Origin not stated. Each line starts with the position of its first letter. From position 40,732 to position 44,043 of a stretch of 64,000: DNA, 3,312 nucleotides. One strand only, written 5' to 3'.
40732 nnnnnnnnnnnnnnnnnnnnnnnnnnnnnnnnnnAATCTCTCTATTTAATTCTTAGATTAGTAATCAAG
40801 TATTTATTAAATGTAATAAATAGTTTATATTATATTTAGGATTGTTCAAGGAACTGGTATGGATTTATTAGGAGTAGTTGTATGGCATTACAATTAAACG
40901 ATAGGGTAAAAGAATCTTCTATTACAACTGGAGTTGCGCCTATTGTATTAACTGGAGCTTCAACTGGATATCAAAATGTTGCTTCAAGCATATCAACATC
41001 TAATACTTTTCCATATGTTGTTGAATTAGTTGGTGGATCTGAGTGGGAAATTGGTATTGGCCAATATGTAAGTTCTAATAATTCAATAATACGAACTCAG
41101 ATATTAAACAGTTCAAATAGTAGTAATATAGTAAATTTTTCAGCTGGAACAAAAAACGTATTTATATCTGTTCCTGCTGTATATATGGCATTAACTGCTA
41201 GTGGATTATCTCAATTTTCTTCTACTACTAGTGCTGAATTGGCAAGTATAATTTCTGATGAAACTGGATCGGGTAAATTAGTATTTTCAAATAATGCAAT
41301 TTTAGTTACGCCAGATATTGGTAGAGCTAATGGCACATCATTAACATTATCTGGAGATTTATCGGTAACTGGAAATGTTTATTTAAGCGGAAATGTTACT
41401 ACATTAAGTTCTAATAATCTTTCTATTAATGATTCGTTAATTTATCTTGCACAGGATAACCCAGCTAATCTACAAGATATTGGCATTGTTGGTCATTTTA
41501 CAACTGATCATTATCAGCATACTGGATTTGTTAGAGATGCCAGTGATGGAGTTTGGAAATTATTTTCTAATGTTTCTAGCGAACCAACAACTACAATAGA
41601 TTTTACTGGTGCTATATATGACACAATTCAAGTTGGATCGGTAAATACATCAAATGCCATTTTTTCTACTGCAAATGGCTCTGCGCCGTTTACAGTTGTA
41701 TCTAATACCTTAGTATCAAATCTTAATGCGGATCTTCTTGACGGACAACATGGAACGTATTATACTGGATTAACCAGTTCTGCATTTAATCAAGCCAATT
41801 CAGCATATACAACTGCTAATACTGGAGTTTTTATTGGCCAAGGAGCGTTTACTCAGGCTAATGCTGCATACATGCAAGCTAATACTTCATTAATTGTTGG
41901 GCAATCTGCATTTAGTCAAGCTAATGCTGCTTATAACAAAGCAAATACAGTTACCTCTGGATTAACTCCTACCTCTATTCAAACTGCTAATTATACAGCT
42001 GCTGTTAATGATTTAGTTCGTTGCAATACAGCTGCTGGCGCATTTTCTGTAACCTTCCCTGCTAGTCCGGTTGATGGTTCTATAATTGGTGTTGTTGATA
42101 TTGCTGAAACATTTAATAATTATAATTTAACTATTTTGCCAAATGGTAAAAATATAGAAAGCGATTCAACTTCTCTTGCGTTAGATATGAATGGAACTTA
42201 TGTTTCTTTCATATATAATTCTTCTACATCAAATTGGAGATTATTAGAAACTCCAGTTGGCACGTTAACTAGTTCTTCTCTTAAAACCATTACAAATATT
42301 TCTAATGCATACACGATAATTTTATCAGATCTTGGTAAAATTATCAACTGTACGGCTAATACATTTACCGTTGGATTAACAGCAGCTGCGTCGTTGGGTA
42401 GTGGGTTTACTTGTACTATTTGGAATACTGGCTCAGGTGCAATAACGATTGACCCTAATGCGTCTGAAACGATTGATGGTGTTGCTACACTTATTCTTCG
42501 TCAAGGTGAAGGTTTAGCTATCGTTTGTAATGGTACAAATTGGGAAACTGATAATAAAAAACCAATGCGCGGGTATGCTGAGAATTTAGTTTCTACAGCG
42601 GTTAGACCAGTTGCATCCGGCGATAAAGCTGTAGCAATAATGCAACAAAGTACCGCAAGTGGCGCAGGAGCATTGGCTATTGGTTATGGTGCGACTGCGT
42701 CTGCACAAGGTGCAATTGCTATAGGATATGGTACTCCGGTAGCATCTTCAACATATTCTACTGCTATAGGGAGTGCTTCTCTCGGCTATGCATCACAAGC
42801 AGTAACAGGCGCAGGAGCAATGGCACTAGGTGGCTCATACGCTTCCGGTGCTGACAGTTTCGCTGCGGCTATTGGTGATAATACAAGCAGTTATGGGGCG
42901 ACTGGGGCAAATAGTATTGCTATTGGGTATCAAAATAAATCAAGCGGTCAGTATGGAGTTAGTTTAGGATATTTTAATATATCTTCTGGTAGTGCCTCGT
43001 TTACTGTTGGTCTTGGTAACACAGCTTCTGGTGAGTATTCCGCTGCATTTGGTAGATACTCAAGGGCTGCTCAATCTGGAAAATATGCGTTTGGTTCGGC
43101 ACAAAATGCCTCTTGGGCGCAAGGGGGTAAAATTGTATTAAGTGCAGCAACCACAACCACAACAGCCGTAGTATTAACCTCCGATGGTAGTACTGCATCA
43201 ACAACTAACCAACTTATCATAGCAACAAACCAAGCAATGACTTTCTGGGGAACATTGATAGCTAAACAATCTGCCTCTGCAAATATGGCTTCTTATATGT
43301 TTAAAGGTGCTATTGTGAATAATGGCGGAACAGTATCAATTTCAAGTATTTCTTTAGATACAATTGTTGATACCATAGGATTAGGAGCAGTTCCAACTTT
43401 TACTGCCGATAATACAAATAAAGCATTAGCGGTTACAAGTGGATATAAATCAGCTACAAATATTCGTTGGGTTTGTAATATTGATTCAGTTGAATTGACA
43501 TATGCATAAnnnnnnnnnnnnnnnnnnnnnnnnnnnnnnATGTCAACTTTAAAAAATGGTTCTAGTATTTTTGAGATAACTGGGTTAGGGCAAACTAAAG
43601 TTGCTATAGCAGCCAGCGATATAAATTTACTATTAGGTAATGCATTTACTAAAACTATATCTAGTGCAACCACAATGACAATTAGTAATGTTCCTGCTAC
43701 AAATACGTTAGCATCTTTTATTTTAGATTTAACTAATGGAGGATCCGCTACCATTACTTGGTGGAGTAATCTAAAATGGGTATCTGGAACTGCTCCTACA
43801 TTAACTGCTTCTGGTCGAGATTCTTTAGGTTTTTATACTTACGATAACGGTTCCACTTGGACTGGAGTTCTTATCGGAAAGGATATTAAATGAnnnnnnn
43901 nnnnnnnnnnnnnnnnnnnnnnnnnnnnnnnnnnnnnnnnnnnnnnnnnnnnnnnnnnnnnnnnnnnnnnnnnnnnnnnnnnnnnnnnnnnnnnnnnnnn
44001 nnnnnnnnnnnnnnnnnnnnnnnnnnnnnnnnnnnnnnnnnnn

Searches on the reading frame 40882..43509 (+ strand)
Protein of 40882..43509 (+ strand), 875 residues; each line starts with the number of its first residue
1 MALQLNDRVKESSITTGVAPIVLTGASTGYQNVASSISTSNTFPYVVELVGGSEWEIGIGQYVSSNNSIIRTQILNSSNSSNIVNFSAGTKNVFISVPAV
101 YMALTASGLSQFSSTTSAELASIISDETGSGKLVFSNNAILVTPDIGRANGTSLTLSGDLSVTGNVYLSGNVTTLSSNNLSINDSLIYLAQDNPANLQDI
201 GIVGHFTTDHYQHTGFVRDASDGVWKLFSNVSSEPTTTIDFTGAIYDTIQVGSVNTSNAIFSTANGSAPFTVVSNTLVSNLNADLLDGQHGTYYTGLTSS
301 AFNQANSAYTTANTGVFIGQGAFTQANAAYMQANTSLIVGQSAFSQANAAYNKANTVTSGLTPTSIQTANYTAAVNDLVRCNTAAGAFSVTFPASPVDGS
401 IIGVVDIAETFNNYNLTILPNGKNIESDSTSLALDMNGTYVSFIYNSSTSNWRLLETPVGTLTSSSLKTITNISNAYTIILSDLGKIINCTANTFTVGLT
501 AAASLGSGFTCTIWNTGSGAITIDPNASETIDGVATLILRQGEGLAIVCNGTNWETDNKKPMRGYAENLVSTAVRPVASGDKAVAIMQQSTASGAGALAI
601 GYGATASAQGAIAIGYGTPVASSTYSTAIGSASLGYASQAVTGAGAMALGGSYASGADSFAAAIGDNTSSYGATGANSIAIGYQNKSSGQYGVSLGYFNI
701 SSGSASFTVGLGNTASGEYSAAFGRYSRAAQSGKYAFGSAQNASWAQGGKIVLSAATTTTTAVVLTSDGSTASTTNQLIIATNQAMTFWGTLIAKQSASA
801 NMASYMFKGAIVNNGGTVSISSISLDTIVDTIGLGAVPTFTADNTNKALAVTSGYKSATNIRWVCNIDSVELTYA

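Call 6: search_protein_families(library=pfam, proteins=[window:40882-43509:+], max_evalue=0.01)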
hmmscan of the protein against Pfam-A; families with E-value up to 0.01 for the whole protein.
window:40882-43509:+ (875 aa): 1 family
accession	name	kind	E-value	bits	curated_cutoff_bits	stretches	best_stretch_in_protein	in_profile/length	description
PF05658.19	YadA_head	-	5.7e-08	33.4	25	2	673-698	1-26/27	YadA head domain repeat (2 copies)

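Call 7: search_protein_families(library=phrogs, proteins=[window:40882-43509:+], max_evalue=0.001)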
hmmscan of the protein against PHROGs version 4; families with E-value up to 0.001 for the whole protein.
window:40882-43509:+ (875 aa): 1 family
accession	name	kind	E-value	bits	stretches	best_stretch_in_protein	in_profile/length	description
phrog_4302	-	unknown function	9.2e-18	65.3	1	359-481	255-377/499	-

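Call 9: search_dna_similar(query=window:40882-43509:+, collection=phages, mode=protein, max_evalue=0.001)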
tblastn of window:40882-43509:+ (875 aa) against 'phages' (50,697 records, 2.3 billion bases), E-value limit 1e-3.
Records with a match: 26; places in all: 30; records where one place covers at least 80% of the query: 0.
Best place of each record, by identity: <60% 26.
By first word of the organism name: Caudoviricetes 7; Caulobacter 4; Synechococcus 3; Pelagibacter 2; Roseobacter 2; Rhizobium 2; phage 1; Methylophilales 1; Pseudanabaena 1; Leptospira 1; and 2 more.
By host as written in the record: - 7; Caulobacter vibrioides CB15 3; Synechococcus sp. WH8109 3; Candidatus Pelagibacter sp. HTCC1062 1; Rhodobacteraceae bacterium FZCC0042 1; unknown 1; Methylophilales bacterium H5P1 1; Rhodobacteraceae bacterium FZCC0012 1; and 8 more.
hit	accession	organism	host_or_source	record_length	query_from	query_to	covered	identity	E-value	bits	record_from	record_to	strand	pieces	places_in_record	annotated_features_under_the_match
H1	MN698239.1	Pelagibacter phage HTVC023P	Candidatus Pelagibacter sp. HTCC1062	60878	1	453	23%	40.9%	5e-10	139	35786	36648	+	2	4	hypothetical protein (x2)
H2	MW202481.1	Caudoviricetes sp.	Manatee Spring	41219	1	99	11%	48.5%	3e-10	71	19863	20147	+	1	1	tail fiber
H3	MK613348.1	Roseobacter phage CRP-6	Rhodobacteraceae bacterium FZCC0042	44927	1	99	11%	45.5%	4e-8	64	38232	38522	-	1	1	putative tail fiber protein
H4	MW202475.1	Caudoviricetes sp.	Manatee Spring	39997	8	144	16%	32.8%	9e-10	69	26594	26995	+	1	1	tail fiber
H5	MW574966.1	phage 023Pt_psg01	unknown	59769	1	102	12%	43.8%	3e-12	77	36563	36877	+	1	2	tail fiber domain containing protein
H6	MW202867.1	Caudoviricetes sp.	Manatee Spring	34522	471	555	10%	50.6%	7e-14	82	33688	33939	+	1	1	T7-like tail fiber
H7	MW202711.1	Caudoviricetes sp.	Manatee Spring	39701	1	99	11%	43.0%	6e-7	60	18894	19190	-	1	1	tail fiber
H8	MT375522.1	Methylophilales phage Venkman EXVC282S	Methylophilales bacterium H5P1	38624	1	99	11%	42.4%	1e-5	56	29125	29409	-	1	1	peptidase S74-like protein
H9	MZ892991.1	Roseobacter phage CRP-603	Rhodobacteraceae bacterium FZCC0012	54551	1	103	12%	39.8%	3e-6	58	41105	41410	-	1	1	putative tail fiber protein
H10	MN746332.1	Caulobacter phage SR18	Caulobacter vibrioides CB15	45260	478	580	12%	39.8%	5e-4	50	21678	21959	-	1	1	hypothetical protein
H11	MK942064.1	Caulobacter phage Jess A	Caulobacter vibrioides CB15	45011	478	580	12%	39.8%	5e-4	50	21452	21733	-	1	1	tail protein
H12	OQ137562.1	Caulobacter phage RapA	Caulobacter vibrioides CB15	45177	478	580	12%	39.8%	5e-4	50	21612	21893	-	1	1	RapA_gp038c: tail protein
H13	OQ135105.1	Caulobacter phage BL94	Caulobacter vibrioides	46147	478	580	12%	39.8%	5e-4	50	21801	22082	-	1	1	BL94_gp036c: tail protein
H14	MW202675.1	Caudoviricetes sp.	Manatee Spring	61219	1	102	12%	39.0%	4e-9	67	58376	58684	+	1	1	tail fiber | hypothetical protein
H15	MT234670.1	Pseudanabaena phage PA-SR01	Pseudanabaena sp. KCZY-C8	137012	356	455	11%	37.5%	4e-5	54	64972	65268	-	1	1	hypothetical protein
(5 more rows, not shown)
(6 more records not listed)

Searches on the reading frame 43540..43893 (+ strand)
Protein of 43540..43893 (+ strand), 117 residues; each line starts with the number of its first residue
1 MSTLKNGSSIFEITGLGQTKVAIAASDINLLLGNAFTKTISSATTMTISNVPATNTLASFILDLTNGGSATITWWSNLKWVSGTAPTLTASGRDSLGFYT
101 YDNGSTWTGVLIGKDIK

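Call 64: search_protein_families(library=phrogs, proteins=[window:43540-43893:+], max_evalue=0.001)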
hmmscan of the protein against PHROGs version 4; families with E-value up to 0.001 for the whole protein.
window:43540-43893:+ (117 aa): 7 families
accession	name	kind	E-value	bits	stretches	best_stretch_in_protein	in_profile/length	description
phrog_9017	-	tail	3.9e-13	51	1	21-114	60-156/159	tail fiber protein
phrog_7760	-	tail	1e-11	46.1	1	26-113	127-219/223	tail fiber protein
phrog_19200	-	head and packaging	2.1e-09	38.1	1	41-115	194-267/268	virion structural protein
phrog_22179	-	tail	1.2e-06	29.3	1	55-112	179-239/244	tail fiber protein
phrog_32568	-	tail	2.5e-06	28.4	1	28-113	86-174/177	tail fiber protein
phrog_3904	-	tail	1.3e-05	24.7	1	24-109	998-1079/1086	tail fiber protein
phrog_24774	-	unknown function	0.0004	21.3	1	38-111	174-251/258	-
